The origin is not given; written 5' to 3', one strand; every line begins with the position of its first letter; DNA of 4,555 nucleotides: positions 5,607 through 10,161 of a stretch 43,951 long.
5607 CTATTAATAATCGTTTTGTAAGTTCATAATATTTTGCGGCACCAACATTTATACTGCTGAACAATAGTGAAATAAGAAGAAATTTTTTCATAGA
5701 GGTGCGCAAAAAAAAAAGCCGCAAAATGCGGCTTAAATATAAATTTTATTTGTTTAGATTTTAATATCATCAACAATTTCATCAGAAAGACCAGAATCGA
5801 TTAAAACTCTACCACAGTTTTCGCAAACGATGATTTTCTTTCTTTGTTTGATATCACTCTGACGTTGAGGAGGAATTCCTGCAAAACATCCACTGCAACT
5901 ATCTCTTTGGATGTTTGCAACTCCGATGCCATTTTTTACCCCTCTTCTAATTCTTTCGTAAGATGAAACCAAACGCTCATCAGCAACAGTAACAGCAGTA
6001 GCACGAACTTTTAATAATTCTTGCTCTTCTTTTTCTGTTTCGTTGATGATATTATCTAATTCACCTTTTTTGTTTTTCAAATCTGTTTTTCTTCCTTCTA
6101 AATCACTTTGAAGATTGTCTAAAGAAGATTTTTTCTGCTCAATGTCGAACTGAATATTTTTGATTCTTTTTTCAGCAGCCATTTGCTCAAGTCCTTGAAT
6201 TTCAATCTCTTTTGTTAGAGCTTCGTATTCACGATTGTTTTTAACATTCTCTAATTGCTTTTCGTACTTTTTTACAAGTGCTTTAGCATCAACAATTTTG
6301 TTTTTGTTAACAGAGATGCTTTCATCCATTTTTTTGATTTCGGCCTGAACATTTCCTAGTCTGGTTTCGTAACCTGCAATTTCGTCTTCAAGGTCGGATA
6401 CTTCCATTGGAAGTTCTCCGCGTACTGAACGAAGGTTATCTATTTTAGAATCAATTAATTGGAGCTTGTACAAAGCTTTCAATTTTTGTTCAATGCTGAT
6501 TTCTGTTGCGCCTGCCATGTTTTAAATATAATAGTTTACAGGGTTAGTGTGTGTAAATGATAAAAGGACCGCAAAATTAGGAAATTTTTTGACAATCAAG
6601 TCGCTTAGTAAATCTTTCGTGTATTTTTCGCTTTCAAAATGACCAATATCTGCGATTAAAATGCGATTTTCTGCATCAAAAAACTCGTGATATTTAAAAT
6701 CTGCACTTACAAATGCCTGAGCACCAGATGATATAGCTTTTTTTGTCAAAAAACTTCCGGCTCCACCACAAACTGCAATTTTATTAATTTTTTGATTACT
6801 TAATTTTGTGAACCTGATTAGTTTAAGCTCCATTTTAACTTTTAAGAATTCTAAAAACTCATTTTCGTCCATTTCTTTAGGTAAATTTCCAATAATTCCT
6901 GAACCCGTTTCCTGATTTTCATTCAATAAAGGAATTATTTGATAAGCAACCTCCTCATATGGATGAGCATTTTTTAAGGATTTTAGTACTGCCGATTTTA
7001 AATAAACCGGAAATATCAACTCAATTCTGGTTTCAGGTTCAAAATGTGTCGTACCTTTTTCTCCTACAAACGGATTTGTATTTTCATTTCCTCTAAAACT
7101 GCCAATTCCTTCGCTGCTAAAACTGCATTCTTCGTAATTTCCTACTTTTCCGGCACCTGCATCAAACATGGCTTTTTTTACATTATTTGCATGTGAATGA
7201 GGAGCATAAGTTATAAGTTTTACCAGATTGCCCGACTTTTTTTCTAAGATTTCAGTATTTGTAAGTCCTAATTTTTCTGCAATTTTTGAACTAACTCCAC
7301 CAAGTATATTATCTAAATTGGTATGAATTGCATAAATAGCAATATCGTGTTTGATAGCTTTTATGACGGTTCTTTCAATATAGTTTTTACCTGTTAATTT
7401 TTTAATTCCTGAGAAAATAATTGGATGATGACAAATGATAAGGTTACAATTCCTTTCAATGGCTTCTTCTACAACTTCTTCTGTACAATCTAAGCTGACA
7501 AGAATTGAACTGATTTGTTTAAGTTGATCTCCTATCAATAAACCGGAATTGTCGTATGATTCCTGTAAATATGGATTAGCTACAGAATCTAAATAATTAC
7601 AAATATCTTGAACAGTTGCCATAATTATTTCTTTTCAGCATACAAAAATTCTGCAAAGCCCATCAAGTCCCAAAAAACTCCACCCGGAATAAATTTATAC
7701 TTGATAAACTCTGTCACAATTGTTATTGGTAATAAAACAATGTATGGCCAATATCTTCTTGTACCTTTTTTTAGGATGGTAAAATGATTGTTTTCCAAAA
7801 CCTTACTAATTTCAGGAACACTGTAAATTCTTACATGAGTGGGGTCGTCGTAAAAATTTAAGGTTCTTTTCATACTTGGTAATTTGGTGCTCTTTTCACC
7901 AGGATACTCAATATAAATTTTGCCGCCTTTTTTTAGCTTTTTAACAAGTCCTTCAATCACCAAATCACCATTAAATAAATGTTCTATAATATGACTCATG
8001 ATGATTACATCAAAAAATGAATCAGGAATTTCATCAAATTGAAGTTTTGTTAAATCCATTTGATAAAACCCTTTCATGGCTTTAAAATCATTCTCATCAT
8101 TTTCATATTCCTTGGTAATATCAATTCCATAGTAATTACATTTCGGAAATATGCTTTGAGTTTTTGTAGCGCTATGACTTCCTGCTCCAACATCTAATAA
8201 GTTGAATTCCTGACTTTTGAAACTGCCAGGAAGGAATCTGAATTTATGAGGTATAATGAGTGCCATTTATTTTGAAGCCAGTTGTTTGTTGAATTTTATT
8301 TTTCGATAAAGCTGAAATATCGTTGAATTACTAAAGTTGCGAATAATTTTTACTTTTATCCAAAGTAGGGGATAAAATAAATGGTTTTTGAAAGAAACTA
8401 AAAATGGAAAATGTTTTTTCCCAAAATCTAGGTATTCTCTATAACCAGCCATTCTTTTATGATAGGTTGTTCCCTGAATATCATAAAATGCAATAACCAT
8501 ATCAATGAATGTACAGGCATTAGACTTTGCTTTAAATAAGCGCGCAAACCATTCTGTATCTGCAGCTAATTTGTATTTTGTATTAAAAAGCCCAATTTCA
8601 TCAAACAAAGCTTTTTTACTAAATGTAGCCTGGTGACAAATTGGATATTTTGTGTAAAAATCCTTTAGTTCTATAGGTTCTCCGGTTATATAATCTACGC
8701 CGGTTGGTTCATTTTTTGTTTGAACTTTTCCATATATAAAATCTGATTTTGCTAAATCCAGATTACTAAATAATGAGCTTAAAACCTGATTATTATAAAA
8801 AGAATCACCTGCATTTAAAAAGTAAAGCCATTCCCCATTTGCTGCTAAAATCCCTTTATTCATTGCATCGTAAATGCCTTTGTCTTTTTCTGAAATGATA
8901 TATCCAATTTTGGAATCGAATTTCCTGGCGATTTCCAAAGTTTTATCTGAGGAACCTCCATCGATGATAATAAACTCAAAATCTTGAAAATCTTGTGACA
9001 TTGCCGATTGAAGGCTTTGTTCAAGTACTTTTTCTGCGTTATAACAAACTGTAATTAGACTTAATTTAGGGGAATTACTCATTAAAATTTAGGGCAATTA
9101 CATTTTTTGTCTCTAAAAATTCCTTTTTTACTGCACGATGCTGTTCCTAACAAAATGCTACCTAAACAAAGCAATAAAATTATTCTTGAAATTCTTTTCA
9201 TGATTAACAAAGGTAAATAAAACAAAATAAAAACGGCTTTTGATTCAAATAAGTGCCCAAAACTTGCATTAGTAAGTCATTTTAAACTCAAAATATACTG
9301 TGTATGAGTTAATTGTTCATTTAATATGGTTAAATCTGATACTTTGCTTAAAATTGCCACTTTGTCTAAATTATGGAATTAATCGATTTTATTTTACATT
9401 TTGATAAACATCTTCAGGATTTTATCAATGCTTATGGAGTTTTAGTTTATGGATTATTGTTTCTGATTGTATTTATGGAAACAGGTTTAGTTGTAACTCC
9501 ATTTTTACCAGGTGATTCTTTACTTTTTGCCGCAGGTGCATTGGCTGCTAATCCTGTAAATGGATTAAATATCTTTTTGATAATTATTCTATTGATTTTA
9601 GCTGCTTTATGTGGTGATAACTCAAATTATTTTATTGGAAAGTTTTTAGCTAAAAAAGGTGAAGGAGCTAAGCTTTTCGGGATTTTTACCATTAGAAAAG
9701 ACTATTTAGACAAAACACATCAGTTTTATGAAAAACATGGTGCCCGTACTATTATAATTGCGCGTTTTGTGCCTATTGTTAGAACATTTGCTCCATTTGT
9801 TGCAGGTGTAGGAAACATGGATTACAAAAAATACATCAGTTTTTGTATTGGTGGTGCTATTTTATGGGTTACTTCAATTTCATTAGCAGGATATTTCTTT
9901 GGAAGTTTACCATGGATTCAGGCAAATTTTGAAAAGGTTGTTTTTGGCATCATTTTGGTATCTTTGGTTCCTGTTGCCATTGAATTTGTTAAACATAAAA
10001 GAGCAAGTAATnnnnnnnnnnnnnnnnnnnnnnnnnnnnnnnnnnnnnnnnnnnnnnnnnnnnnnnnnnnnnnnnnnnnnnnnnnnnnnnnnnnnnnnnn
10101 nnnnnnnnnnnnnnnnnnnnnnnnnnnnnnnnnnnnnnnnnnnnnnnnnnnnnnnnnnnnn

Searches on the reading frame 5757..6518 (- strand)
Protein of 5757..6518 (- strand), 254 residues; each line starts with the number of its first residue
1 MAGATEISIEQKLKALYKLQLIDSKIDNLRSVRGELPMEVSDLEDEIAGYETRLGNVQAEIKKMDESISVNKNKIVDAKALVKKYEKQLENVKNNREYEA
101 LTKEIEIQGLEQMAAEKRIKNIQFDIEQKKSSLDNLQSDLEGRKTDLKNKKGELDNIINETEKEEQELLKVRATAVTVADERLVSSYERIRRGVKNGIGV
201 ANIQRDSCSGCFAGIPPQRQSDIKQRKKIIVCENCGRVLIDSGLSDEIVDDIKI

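Call 77: search_protein_families(library=pfam, proteins=[window:5757-6518:-], max_evalue=0.00001)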
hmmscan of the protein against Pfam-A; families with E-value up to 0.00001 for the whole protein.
window:5757-6518:- (254 aa): 2 families
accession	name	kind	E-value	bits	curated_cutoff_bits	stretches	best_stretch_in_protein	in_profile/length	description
PF02591.20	Zn_ribbon_9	-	5.9e-12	45.9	29.1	1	207-239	1-33/33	C4-type zinc ribbon domain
PF24481.2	CT398_CC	-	3.9e-06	27.3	27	1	19-192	1-177/180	CT398-like coiled coil hairpin domain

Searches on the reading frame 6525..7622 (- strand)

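Call 77: search_protein_families(library=pfam, proteins=[window:6525-7622:-], max_evalue=0.00001)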
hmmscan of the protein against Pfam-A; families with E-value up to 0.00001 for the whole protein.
window:6525-7622:- (366 aa): 1 family
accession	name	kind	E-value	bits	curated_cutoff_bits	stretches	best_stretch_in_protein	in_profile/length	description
PF01784.24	DUF34_NIF3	-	1e-76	258.4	23.4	1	3-361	2-256/256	Duf34/NIF3 (NGG1p interacting factor 3)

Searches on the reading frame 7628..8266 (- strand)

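Call 77: search_protein_families(library=pfam, proteins=[window:7628-8266:-], max_evalue=0.00001)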
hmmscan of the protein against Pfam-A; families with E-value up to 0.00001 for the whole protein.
window:7628-8266:- (213 aa): 4 families
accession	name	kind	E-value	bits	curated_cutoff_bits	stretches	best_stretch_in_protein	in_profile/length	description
PF13489.12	Methyltransf_23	-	8e-13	48.9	27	1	19-166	22-163/164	Methyltransferase domain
PF13847.12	Methyltransf_31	-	3.9e-11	43.3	27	1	20-139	4-129/145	Methyltransferase domain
PF08241.18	Methyltransf_11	-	2.6e-09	38.1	21.2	1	24-119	1-95/95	Methyltransferase domain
PF08242.18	Methyltransf_12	-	2.2e-07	31.9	30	1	24-117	1-98/98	Methyltransferase domain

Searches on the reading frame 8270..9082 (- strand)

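Call 77: search_protein_families(library=pfam, proteins=[window:8270-9082:-], max_evalue=0.00001)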
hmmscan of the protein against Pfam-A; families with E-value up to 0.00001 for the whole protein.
window:8270-9082:- (271 aa): 1 family
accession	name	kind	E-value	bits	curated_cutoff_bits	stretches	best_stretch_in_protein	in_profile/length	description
PF00535.33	Glycos_transf_2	-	1.2e-24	87.6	23.3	1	8-136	1-131/168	Glycosyl transferase family 2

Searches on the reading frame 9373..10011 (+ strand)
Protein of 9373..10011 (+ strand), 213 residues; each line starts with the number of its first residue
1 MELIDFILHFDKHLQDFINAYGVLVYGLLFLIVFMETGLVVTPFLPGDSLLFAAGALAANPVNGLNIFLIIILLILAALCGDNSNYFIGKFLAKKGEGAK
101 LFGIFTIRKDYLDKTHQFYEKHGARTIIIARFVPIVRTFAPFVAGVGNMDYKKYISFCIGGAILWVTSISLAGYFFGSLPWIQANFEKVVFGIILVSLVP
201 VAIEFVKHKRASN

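Call 50: search_protein_families(library=pfam, proteins=[window:9373-10011:+], max_evalue=0.00001)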
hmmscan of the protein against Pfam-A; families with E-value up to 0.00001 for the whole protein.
window:9373-10011:+ (213 aa): 1 family
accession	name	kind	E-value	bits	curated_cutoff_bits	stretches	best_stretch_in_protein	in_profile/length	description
PF09335.16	VTT_dom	-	1.4e-18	68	33.9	1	45-174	1-122/123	VTT domain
